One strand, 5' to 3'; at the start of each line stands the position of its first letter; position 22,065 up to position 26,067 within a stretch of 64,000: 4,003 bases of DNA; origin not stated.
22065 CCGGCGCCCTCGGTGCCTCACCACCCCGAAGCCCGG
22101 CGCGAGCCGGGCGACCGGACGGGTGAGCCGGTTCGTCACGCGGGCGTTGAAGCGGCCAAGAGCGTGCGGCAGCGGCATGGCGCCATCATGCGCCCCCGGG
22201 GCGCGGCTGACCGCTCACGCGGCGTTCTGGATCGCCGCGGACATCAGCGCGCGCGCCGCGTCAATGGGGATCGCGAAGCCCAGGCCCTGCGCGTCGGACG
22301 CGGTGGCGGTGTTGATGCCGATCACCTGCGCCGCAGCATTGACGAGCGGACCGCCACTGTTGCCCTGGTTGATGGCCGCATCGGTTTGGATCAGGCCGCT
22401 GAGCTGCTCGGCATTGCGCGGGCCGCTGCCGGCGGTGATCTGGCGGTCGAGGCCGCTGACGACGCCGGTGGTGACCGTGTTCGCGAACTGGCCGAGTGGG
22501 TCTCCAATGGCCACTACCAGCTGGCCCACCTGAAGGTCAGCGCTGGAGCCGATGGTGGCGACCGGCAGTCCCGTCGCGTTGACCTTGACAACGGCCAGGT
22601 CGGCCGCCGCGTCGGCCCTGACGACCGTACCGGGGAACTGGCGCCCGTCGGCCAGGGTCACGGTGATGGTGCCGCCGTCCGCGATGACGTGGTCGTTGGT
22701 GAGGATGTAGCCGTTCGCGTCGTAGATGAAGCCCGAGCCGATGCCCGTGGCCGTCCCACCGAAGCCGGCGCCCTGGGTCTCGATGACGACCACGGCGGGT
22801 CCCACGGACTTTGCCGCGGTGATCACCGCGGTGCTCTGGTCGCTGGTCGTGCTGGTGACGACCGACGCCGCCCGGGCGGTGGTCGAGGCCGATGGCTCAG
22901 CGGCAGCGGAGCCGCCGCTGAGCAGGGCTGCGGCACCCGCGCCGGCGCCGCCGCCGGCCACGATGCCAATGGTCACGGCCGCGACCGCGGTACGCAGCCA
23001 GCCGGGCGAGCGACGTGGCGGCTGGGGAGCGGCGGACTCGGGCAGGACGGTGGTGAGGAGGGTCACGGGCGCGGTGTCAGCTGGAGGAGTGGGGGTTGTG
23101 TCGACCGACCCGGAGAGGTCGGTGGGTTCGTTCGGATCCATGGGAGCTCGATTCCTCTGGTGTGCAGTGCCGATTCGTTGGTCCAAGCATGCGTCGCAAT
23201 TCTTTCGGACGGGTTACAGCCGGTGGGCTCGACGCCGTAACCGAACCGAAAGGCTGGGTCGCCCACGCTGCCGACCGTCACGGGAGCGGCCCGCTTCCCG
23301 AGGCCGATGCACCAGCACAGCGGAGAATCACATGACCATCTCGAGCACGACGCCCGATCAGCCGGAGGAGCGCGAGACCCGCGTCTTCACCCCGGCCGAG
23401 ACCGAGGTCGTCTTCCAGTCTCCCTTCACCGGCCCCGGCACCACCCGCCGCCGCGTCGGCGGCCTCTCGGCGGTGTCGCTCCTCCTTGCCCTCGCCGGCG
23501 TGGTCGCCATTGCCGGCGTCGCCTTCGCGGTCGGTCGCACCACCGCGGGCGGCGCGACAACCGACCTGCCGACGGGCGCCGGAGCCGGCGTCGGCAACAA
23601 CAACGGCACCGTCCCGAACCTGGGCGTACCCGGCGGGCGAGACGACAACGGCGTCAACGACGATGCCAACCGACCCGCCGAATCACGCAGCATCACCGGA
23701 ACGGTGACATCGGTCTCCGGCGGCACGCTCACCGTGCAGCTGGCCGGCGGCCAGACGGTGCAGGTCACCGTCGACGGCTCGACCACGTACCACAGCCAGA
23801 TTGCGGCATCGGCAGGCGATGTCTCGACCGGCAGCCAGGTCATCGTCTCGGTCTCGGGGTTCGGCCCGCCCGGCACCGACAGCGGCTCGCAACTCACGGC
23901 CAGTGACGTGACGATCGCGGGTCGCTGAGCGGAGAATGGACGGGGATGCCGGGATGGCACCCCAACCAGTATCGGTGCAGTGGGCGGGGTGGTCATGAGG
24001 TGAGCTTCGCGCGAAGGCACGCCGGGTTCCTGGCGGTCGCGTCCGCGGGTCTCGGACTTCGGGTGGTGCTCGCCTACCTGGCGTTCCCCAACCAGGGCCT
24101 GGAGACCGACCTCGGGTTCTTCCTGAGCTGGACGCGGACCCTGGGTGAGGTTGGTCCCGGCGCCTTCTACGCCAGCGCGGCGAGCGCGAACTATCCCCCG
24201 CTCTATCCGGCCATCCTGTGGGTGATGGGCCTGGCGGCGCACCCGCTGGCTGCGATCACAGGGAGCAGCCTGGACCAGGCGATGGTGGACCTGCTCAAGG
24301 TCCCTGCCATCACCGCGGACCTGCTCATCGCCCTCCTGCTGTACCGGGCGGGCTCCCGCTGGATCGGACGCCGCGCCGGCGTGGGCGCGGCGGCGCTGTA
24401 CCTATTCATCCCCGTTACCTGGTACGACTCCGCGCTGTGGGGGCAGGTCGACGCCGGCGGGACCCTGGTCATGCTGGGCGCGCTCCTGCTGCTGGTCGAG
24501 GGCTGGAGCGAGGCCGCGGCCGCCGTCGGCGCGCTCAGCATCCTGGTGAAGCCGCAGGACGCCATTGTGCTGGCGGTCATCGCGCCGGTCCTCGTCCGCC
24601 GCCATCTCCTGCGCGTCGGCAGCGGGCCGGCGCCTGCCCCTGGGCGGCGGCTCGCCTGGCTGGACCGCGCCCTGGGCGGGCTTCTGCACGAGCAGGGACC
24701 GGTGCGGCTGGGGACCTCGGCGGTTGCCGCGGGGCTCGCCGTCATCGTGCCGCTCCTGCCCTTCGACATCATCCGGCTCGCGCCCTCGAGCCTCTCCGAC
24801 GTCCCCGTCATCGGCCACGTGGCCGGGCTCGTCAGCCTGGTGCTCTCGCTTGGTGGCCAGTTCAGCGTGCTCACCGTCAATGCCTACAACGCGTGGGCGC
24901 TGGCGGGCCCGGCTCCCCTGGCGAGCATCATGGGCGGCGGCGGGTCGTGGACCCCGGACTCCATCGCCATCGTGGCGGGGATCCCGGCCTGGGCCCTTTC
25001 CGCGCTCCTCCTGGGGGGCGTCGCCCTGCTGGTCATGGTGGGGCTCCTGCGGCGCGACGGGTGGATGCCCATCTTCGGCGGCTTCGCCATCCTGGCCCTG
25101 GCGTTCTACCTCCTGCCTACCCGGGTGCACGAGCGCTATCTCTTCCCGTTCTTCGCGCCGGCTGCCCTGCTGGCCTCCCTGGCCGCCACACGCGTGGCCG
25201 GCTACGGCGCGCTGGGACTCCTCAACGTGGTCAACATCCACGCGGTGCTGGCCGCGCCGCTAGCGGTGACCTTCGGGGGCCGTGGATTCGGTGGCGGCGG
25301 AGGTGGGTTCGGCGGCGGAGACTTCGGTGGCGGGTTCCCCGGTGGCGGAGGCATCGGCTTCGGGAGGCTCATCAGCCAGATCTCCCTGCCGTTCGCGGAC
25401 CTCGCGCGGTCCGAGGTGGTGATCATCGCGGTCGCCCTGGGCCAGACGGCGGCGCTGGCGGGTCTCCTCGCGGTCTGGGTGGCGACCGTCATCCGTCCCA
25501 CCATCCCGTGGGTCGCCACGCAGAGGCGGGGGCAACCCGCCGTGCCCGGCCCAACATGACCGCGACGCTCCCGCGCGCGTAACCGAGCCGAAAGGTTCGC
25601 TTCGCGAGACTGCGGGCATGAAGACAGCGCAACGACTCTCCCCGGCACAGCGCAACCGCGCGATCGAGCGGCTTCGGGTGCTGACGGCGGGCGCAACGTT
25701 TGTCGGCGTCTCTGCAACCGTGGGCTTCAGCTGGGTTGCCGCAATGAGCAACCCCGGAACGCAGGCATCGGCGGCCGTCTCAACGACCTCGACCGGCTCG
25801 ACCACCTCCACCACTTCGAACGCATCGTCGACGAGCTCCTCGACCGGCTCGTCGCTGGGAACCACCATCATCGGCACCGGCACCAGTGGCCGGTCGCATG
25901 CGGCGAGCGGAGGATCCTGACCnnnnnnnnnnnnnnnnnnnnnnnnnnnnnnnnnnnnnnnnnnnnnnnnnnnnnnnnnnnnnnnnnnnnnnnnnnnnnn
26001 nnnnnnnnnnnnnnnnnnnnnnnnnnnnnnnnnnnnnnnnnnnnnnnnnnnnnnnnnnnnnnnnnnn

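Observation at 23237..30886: Thrice-repeated 18-nt motif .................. marks a putative regulon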

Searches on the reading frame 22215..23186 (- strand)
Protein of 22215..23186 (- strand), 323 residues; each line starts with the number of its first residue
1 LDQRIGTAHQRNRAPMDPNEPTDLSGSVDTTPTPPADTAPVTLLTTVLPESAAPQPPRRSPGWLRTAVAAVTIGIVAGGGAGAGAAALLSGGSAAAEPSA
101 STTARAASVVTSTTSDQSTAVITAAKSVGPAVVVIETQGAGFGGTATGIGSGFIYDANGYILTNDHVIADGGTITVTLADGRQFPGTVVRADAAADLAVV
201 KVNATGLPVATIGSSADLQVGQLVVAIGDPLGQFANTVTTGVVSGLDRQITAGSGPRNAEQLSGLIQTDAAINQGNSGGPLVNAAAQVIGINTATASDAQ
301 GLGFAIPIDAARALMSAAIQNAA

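Call 11: search_protein_families(library=pfam, proteins=[window:22215-23186:-], max_evalue=0.01)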
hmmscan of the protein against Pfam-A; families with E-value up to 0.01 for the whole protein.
window:22215-23186:- (323 aa): 3 families
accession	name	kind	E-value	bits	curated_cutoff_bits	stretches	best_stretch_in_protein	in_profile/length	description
PF13365.12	Trypsin_2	-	4.4e-35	122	27.6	1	150-291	1-144/144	Trypsin-like peptidase domain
PF00089.32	Trypsin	-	1e-17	65.2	20.6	1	149-311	26-216/220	Trypsin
PF14080.11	DUF4261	-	0.0059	17.1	27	0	152-176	27-51/77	Domain of unknown function (DUF4261)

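Call 33: search_protein_families(library=ncbifam, proteins=[window:22215-23186:-], max_evalue=0.01)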
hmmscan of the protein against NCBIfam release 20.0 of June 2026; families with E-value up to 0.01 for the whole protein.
window:22215-23186:- (323 aa): 14 families
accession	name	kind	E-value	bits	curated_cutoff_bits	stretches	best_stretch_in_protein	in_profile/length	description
NF047968.1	SerProtHtrA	equivalog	2.7e-64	217.8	470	1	72-321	5-259/357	serine protease HtrA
TIGR02037.1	degP_htrA_DO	subfamily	1.3e-58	198.9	416.2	1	146-321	58-230/434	Do family serine endopeptidase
NF041521.1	HhoA_HhoB_HtrA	equivalog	5.1e-58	197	450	1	146-320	55-225/335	HhoA/HhoB/HtrA family serine endopeptidase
NF008147.1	PRK10898.1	equivalog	6.5e-42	143.9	408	1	98-321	24-250/352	outer membrane-stress sensor serine endopeptidase DegS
NF050055.1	SerProtHtrAMycob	equivalog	1.8e-41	142.6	800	1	90-321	173-409/502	serine protease HtrA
TIGR02038.1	protease_degS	equivalog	2.6e-41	141.9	422.95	1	112-321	38-249/351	outer membrane-stress sensor serine endopeptidase DegS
NF053637.1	SerProtHtrAspr2045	equivalog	5.3e-37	127.7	650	1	78-313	24-277/394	serine protease HtrA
NF007526.1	PRK10139.1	equivalog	2.6e-35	122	756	1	147-320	90-261/456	serine endoprotease DegQ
NF008189.1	PRK10942.1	equivalog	5.1e-35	120.8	720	1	148-319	113-282/477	serine endoprotease DegP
NF040960.1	MamE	equivalog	2.2e-31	109.1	800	1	73-317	44-292/659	magnetosome formation protease MamE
NF040961.1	MamO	equivalog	8.4e-22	77.2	800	1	112-312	65-261/648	magnetosome protein MamO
NF033740.0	MarP_fam_protase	equivalog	2.5e-21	76.2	250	1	107-319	172-378/390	MarP family serine protease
NF052375.1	antisigma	equivalog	0.00043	20.4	100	1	38-138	53-157/217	anti-sigma factor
NF050173.1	tryp_MXAN_2756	equivalog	0.0056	16.4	200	1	149-228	50-127/199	MXAN_2756 family trypsin-like serine endoprotease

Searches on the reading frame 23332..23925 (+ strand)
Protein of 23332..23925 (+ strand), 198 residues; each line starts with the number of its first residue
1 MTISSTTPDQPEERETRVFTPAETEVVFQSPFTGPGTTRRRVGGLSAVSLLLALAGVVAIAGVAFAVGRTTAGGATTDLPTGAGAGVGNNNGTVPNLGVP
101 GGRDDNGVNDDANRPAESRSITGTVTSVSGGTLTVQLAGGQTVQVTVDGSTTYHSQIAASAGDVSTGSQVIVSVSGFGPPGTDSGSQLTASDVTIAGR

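Call 11: search_protein_families(library=pfam, proteins=[window:23332-23925:+], max_evalue=0.01)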
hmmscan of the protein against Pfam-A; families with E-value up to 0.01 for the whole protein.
window:23332-23925:+ (198 aa): 2 families
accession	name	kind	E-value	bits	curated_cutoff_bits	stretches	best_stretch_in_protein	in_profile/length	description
PF02736.25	Myosin_N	-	0.0028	17.9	27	1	121-148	16-43/45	Myosin N-terminal SH3-like domain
PF18914.6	DUF5666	-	0.006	17.3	27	1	122-174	1-46/60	Domain of unknown function (DUF5666)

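Call 33: search_protein_families(library=ncbifam, proteins=[window:23332-23925:+], max_evalue=0.01)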
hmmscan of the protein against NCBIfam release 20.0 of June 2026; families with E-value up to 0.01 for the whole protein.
window:23332-23925:+ (198 aa): 0 families

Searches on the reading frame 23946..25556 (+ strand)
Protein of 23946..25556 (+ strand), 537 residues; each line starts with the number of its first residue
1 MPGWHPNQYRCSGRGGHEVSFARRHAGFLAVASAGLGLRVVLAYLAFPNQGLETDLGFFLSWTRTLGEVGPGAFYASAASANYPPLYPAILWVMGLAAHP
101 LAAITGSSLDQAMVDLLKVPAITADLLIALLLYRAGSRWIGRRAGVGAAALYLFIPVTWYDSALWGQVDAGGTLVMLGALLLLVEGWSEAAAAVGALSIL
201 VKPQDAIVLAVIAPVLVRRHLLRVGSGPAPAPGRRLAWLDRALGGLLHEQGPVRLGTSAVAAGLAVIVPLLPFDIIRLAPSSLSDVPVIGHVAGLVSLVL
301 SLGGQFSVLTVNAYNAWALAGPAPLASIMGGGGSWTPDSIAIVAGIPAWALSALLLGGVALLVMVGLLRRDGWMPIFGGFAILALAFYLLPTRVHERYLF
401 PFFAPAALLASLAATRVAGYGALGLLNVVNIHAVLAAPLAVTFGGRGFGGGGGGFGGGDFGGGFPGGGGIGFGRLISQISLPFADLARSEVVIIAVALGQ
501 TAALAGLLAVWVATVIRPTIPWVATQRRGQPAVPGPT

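Call 11: search_protein_families(library=pfam, proteins=[window:23946-25556:+], max_evalue=0.01)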
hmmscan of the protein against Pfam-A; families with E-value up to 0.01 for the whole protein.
window:23946-25556:+ (537 aa): 0 families

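Call 33: search_protein_families(library=ncbifam, proteins=[window:23946-25556:+], max_evalue=0.01)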
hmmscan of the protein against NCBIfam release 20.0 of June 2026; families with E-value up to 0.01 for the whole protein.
window:23946-25556:+ (537 aa): 1 family
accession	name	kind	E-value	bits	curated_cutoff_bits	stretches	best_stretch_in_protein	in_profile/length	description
TIGR04154.1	archaeo_STT3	subfamily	0.0037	15.7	450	1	82-188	68-171/831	oligosaccharyl transferase, archaeosortase A system-associated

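Call 53: search_solved_structures(query=window:23946-25556:+, max_evalue=10)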
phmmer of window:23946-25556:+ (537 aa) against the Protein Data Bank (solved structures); distinct sequences matched with E-value up to 10: 13.
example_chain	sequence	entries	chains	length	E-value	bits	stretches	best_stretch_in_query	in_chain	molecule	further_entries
3f85_A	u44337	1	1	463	0.0018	20.4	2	275-342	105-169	homo trimeric fusion of CFA/I fimbrial subunits B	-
3f84_A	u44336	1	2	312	0.01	17.9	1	275-342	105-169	CFA/I fimbrial subunit B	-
7srk_A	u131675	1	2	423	0.035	16.2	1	432-523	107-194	RPA-related protein RADX peptide,Beta-2-microglobulin,MHC class I antigen chimera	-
6e1i_A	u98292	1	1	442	0.063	15.3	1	432-522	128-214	HLA-A*0201 single chain trimer with murine H2K alpha 3 domain and HPV.16 E7 peptide YMLDLQ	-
2l6h_A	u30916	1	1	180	0.15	14.1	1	412-479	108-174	Focal adhesion kinase 1, linker, Paxillin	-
3hlr_A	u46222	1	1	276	0.26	13.3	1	436-470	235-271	K88 fimbrial protein AD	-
9ymg_C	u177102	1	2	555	1.3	10.9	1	444-495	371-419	Kinesin-like protein KIF18A, DARPin fusion protein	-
9hih_L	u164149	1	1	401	4.1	9.3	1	444-498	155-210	mIL-2_LN35_S4B6_LC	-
9w7j_C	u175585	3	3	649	5.2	9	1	450-470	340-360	Spike glycoprotein E2,Spike glycoprotein E1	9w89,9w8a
6jo8_B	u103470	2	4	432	5.6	8.9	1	451-470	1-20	CHIKV E1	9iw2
9ixa_B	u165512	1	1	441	5.7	8.8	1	451-470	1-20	CHIKV E1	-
3nn8_A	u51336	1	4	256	6.5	8.7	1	450-524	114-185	Engineered scFv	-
8gid_A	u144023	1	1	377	9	8.2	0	451-506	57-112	Apical membrane antigen 1, rhoptry neck protein 2 chimera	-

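Call 54: find_homologous_proteins(query=window:23946-25556:+)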
Query window:23946-25556:+ (537 aa): 361 proteins with E <= 0.001 among 8000 candidates; the best 120 are listed.
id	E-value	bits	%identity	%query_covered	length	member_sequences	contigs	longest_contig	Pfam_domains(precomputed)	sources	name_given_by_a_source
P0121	0.0e+0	1140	100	100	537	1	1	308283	-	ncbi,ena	-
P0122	2.4e-269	913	84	98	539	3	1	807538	-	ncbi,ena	-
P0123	1.6e-254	864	80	97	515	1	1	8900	-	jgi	jgi:hypothetical protein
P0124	1.8e-244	831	76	97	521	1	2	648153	-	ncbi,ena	-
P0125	2.8e-239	814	76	97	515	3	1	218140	-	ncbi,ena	-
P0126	3.8e-239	813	77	96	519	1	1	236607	PF13231.13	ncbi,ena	-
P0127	1.9e-216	738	71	96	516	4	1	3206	-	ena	-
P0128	1.9e-213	728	71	96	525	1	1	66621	-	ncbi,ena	-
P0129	1.2e-204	699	69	96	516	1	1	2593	PF13231.13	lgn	-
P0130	2.1e-201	689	68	96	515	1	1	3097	-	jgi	jgi:hypothetical protein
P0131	2.0e-179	616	64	92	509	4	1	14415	-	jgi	jgi:hypothetical protein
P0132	1.4e-174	600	60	95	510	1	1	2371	PF13231.13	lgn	-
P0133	6.7e-172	591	61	96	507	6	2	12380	-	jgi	jgi:hypothetical protein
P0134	1.3e-170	587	61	93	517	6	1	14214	PF13231.13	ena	-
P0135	1.2e-169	584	60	96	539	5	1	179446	-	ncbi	-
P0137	3.5e-166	572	62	81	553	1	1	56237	PF13231.13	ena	-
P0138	5.0e-166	572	57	95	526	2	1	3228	PF13231.13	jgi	-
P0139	5.8e-166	572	58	94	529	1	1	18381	PF13231.13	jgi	jgi:dolichyl-phosphate-mannose-protein mannosyltransferase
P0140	1.2e-165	571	64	77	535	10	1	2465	PF13231.13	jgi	-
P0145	3.5e-163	563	60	90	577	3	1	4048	PF13231.13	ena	-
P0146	5.1e-163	562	64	73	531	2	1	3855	PF13231.13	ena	-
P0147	1.9e-162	560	60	93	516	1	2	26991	PF13231.13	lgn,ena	-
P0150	9.0e-162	558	60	93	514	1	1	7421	PF13231.13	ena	-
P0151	4.2e-161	556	60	88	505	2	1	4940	PF13231.13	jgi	-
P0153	5.5e-161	555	61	79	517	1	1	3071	PF13231.13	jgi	-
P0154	2.5e-160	553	58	96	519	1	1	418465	PF13231.13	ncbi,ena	-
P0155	1.1e-159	551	59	94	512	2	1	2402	PF13231.13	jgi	jgi:hypothetical protein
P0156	1.2e-159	551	63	73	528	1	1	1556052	PF13231.13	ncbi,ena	-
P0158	9.2e-159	548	63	74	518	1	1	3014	PF13231.13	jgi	jgi:dolichyl-phosphate-mannose-protein mannosyltransferase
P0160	5.2e-158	545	59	93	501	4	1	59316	PF13231.13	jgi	jgi:dolichyl-phosphate-mannose-protein mannosyltransferase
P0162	5.8e-157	542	60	88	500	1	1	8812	PF13231.13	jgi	-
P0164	2.5e-156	540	59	91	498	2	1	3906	PF13231.13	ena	-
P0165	3.1e-156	540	58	93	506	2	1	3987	PF13231.13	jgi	jgi:Dolichyl-phosphate-mannose-protein mannosyltransferase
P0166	4.1e-156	539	55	96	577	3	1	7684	PF13231.13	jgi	jgi:hypothetical protein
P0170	1.4e-155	537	61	78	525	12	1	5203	PF13231.13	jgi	jgi:dolichyl-phosphate-mannose-protein mannosyltransferase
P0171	2.3e-155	537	57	93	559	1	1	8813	PF13231.13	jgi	jgi:hypothetical protein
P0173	4.4e-155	536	60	75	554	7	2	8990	PF13231.13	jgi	jgi:hypothetical protein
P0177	1.8e-154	534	63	72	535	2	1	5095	PF13231.13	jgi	-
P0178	2.4e-154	533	60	74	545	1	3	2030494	PF13231.13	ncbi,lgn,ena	-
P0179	3.1e-154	533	59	93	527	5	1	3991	PF13231.13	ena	-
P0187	1.5e-150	521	57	90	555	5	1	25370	PF13231.13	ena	-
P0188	2.7e-150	520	60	74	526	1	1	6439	PF13231.13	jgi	jgi:hypothetical protein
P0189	1.8e-149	517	55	93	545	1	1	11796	PF13231.13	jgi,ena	-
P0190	3.5e-149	516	54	93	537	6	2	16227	PF13231.13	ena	-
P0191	4.0e-149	516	54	90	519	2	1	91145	PF13231.13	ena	-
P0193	2.0e-148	514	57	93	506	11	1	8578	PF13231.13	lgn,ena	-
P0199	2.2e-146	507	57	93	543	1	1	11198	PF13231.13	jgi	jgi:dolichyl-phosphate-mannose-protein mannosyltransferase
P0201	2.2e-145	504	58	81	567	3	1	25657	PF13231.13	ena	-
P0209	1.7e-143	498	56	91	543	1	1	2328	PF13231.13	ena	-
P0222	5.6e-140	486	55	91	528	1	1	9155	PF13231.13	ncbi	-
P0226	9.3e-140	485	53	87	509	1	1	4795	PF13231.13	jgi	jgi:dolichyl-phosphate-mannose-protein mannosyltransferase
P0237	1.3e-137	478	57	69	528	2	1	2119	PF09594.17,PF13231.13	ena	-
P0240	6.3e-137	476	53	95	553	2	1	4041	PF13231.13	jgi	jgi:hypothetical protein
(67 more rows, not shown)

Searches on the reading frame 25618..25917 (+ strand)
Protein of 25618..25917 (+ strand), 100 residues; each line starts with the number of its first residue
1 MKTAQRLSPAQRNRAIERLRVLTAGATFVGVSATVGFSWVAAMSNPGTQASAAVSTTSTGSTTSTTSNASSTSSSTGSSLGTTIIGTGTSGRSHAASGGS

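Call 11: search_protein_families(library=pfam, proteins=[window:25618-25917:+], max_evalue=0.01)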
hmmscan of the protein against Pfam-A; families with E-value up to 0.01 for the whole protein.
window:25618-25917:+ (100 aa): 0 families

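Call 33: search_protein_families(library=ncbifam, proteins=[window:25618-25917:+], max_evalue=0.01)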
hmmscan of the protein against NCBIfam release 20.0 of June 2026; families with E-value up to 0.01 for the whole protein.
window:25618-25917:+ (100 aa): 0 families

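Call 59: find_homologous_proteins(query=window:25618-25917:+, max_evalue=0.01)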
Query window:25618-25917:+ (100 aa): 16 proteins with E <= 0.01 among 573 candidates.
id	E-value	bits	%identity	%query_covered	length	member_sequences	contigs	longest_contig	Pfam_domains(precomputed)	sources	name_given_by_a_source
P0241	9.0e-48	177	100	100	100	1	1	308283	-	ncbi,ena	-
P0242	1.2e-39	151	86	100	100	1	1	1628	-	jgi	jgi:hypothetical protein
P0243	4.8e-37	143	82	100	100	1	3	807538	-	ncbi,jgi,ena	jgi:hypothetical protein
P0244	3.9e-36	140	81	100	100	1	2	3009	-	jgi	jgi:hypothetical protein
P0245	1.2e-35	139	80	100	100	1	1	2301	-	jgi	jgi:hypothetical protein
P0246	3.2e-35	137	81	100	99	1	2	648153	-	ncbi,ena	-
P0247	5.7e-35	136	78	100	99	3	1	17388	-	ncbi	-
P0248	2.0e-33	132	77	100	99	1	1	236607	-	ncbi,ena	-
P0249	7.1e-30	120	90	49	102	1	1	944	-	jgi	jgi:hypothetical protein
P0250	6.8e-26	108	66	100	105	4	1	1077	-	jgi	-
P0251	1.8e-22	97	61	100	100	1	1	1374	-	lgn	-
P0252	1.9e-22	97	86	49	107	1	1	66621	-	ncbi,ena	-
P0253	3.9e-22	96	59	100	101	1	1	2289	-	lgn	-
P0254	2.5e-21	93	55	100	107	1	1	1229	-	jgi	-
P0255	1.2e-7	50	50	40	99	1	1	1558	-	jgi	jgi:hypothetical protein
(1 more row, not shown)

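Call 64: search_protein_representatives(alignment_id=A4)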
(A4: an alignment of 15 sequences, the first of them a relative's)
Query: 15 sequences, 100 profile positions. Proteins with E-value up to 0.001 (for the whole library): 294; up to 1e-10: 47; up to 1e-30: 1. The best 150 are listed.
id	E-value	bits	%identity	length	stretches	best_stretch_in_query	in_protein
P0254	4.1e-34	133.0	-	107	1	1-100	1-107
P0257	5.5e-22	94.1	-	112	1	1-100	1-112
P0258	9.9e-22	93.2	-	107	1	1-100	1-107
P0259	2.4e-19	85.6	-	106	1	1-100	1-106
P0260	1.9e-18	82.7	-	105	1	2-100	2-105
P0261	5.7e-18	81.2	-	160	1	1-100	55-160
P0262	3.7e-17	78.6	-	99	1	1-100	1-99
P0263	7.1e-17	77.7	-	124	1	1-100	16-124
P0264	1.4e-16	76.8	-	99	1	1-100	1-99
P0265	1.4e-15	73.5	-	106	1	1-100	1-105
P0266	7.5e-15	71.2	-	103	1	1-100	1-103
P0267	1.7e-14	70.0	-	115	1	8-100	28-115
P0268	5.6e-14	68.4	-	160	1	1-100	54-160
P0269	7.5e-14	68.0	-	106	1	1-100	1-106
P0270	2.2e-13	66.5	-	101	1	8-100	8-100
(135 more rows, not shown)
